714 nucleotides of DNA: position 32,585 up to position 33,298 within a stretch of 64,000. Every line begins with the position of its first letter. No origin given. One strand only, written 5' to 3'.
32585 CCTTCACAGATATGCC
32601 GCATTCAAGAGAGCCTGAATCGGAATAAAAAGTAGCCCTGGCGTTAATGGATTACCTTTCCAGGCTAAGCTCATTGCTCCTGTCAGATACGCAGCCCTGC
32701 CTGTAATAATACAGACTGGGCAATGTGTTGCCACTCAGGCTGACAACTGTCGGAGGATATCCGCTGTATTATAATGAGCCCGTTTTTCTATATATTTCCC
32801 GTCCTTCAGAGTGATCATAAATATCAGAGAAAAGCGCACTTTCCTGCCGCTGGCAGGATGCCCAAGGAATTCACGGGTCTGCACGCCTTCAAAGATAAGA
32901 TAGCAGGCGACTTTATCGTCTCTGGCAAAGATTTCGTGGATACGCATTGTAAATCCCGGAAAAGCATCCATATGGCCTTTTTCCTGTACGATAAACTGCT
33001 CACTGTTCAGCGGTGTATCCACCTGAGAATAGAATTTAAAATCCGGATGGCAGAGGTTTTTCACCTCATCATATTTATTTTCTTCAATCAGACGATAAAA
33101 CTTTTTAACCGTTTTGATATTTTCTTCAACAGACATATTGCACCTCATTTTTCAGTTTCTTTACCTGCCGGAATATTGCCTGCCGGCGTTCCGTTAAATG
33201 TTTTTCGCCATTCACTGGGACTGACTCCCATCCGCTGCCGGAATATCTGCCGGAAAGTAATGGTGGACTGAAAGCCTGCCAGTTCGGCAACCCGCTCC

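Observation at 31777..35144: Cargo island (resolvase pseudogene, NTF2-like protein, GlxA regulator, MBL hydrolase) between a C1-controlled promoter and a shortened ref-like gene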

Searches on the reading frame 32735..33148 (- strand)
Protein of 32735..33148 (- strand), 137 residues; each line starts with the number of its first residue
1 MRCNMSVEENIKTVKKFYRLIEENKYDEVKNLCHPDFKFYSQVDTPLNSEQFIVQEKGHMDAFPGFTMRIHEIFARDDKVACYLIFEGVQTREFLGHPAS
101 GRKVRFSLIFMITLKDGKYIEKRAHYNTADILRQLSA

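Call 19: search_protein_families(library=pfam, proteins=[window:32735-33148:-], max_evalue=0.01)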
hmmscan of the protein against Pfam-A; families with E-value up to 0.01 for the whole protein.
window:32735-33148:- (137 aa): 3 families
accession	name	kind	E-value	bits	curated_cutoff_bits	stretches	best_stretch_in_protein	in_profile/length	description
PF07366.18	SnoaL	-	8.8e-24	84.2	28.4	1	14-135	3-126/126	SnoaL-like polyketide cyclase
PF12680.13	SnoaL_2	-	4.8e-13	50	27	1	14-120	1-100/102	SnoaL-like domain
PF13474.12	SnoaL_3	-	0.0013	19.5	22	1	13-111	4-103/121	SnoaL-like domain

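Call 20: search_protein_families(library=ncbifam, proteins=[window:32735-33148:-], max_evalue=0.01)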
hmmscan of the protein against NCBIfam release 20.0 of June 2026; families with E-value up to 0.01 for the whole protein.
window:32735-33148:- (137 aa): 2 families
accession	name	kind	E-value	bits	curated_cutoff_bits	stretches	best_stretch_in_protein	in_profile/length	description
TIGR02096.1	TIGR02096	subfamily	3.1e-12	46.9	97.1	1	13-136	3-129/129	ketosteroid isomerase-related protein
NF033407.1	SnoaL_meth_ester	subfamily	1.2e-06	28.3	200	1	9-136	3-133/144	SnoaL/DnrD family polyketide biosynthesis methyl ester cyclase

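Call 31: search_solved_structures(query=window:32735-33148:-, max_evalue=0.01)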
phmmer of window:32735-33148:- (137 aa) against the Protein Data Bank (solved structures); distinct sequences matched with E-value up to 0.01: 10.
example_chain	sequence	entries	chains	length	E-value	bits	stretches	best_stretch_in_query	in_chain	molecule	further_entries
2gey_A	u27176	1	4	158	8.3e-08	36.1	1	34-128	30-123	AclR protein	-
8r2b_A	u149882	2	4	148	7.8e-07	33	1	32-135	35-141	SnoL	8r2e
2gex_A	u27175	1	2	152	8.6e-07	32.8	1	32-135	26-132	SnoL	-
4lgq_A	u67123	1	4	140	1.1e-06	32.5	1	25-132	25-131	Putative polyketide cyclase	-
8ysb_A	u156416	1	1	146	2.5e-06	31.3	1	45-132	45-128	Predicted ester cyclase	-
6hnn_A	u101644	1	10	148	2.2e-05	28.3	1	60-135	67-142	Putative polyketide cyclase IdmH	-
8r20_A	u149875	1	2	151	6.1e-05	26.9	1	27-135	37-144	Hydroxylase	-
3kkg_A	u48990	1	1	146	0.00015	25.6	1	48-132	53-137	Putative SnoaL-like polyketide cyclase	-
5x7l_A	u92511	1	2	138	0.00018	25.3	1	62-135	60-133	TsrD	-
8kaa_A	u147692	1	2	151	0.0062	20.4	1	34-134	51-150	ester cyclase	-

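Call 70: find_homologous_proteins(query=window:32735-33136:-, max_evalue=1e-10)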
Query window:32735-33136:- (133 aa): 46 proteins with E <= 1e-10 among 51 candidates.
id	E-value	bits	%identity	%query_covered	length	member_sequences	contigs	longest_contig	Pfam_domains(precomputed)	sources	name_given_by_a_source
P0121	1.4e-81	289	99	97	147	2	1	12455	PF07366.19,PF12680.14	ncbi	ncbi:TPA: ester cyclase, partial [Salmonella enterica subsp. enterica serovar Panama]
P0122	4.2e-81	288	98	99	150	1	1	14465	PF07366.19,PF12680.14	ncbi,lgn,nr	ncbi:ester cyclase [Salmonella enterica]|nr:ester cyclase [Salmonella enterica] EJG3990380.1 ester c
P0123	3.2e-80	285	95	100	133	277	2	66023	PF07366.19,PF12680.14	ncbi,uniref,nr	ncbi:ester cyclase [Serratia marcescens]|uniref:ester cyclase n=1 Tax=Hafnia paralvei TaxID=546367 R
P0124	2.7e-79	282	96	100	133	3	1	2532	PF07366.19,PF12680.14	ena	-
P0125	7.7e-78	277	97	95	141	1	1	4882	PF07366.19,PF12680.14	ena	-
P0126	1.3e-65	238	95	83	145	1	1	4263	PF07366.19,PF12680.14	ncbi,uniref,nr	ncbi:ester cyclase [Escherichia coli]|uniref:ester cyclase n=1 Tax=Escherichia coli TaxID=562 RepID=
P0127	1.7e-59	218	73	99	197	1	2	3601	PF07366.19,PF12680.14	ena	-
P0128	3.5e-58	214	69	99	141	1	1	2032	PF07366.19,PF12680.14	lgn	-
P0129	1.7e-57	211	70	98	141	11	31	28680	PF07366.19,PF12680.14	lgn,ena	-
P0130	4.6e-57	210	73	95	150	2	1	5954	PF07366.19,PF12680.14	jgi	jgi:predicted ester cyclase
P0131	9.7e-56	206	100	69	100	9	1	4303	PF07366.19,PF12680.14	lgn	-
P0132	1.9e-55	205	69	97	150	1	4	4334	PF07366.19,PF12680.14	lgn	-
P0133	3.0e-55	204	98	69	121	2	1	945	PF07366.19,PF12680.14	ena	-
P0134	1.1e-54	202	69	98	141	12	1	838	PF07366.19,PF12680.14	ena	-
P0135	7.1e-53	196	66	98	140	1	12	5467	PF07366.19,PF12680.14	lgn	-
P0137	7.8e-48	180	61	99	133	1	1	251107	PF07366.19,PF12680.14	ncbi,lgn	ncbi:ester cyclase [Enterobacter ludwigii]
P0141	1.4e-46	176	59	100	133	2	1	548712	PF07366.19,PF12680.14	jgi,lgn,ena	-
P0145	8.2e-46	174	57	100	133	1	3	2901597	PF07366.19,PF12680.14,PF07858.19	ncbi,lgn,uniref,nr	ncbi:ester cyclase [Vibrio zhugei]|uniref:Ester cyclase n=1 Tax=Vibrio zhugei TaxID=2479546 RepID=A0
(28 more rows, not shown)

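Call 71: find_encoding_contigs(protein=P0141, flank=4000, max_places=1)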
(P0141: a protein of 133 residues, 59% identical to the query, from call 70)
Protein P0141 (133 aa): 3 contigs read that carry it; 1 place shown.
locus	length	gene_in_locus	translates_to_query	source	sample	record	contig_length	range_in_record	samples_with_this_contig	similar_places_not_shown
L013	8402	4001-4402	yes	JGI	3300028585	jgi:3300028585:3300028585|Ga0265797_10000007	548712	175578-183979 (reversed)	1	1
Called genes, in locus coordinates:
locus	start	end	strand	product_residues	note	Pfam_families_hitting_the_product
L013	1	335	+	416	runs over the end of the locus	PF00989:PAS, PF08448:PAS_4, PF13426:PAS_9, PF08447:PAS_3, PF00990:GGDEF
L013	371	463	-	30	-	-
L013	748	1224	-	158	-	PF02566:OsmC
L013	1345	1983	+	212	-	PF00392:GntR, PF07729:FCD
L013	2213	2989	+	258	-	PF12706:Lactamase_B_2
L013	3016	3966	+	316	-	PF01965:DJ-1_PfpI, PF00165:HTH_AraC (weak), PF12833:HTH_18, PF00165:HTH_AraC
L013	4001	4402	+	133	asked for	PF07366:SnoaL, PF12680:SnoaL_2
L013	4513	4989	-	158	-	PF00255:GSHPx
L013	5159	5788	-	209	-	PF00107:ADH_zinc_N, PF13602:ADH_zinc_N_2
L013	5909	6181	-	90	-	PF08240:ADH_N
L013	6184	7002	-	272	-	PF00106:adh_short, PF01370:Epimerase, PF08659:KR (faint), PF13561:adh_short_C2, PF23441:SDR (weak)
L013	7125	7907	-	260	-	PF00106:adh_short, PF08659:KR, PF13561:adh_short_C2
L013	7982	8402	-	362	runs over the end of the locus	PF00724:Oxidored_FMN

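Call 72: find_encoding_contigs(protein=P0137, flank=4000, max_places=1)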
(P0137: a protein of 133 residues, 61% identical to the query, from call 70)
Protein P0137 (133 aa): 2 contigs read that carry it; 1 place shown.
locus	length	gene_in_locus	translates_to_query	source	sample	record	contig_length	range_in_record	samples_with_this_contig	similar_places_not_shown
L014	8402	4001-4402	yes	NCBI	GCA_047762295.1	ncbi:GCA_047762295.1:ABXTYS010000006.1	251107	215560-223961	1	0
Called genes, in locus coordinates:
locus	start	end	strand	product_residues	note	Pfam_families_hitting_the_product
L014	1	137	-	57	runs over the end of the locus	PF08178:GnsAB_toxin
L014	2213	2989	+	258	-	PF12706:Lactamase_B_2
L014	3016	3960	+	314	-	PF01965:DJ-1_PfpI, PF12833:HTH_18, PF00165:HTH_AraC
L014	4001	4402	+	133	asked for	PF07366:SnoaL, PF12680:SnoaL_2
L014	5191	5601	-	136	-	-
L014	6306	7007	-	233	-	PF00345:PapD_N, PF02753:PapD_C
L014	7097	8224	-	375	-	PF22003:MrkDrd (faint), PF00419:Fimbrial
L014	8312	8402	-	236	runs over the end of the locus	PF00196:GerE (faint)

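Call 73: find_encoding_contigs(protein=P0145, flank=4000, max_places=1)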
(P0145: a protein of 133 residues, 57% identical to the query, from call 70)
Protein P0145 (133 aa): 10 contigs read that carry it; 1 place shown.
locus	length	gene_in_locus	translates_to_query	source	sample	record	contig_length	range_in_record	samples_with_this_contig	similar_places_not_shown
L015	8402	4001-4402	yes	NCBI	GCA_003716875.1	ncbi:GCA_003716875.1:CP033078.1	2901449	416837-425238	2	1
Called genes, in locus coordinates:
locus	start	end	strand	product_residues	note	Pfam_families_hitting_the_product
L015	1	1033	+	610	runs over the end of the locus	PF13522:GATase_6, PF13537:GATase_7, PF01380:SIS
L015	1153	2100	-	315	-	PF02796:HTH_7 (faint), PF13384:HTH_23, PF13936:HTH_38, PF13551:HTH_29 (faint), PF00665:rve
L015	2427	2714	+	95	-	-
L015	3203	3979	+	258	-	PF13483:Lactamase_B_3 (weak), PF12706:Lactamase_B_2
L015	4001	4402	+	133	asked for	PF07858:LEH (weak), PF07366:SnoaL, PF12680:SnoaL_2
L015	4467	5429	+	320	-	PF01965:DJ-1_PfpI, PF00165:HTH_AraC (weak), PF12833:HTH_18, PF00165:HTH_AraC (weak)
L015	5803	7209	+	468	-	PF20042:DUF6444, PF03050:DDE_Tnp_IS66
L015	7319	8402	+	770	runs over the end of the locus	PF13208:TerB_N, PF05099:TerB, PF15615:TerB_C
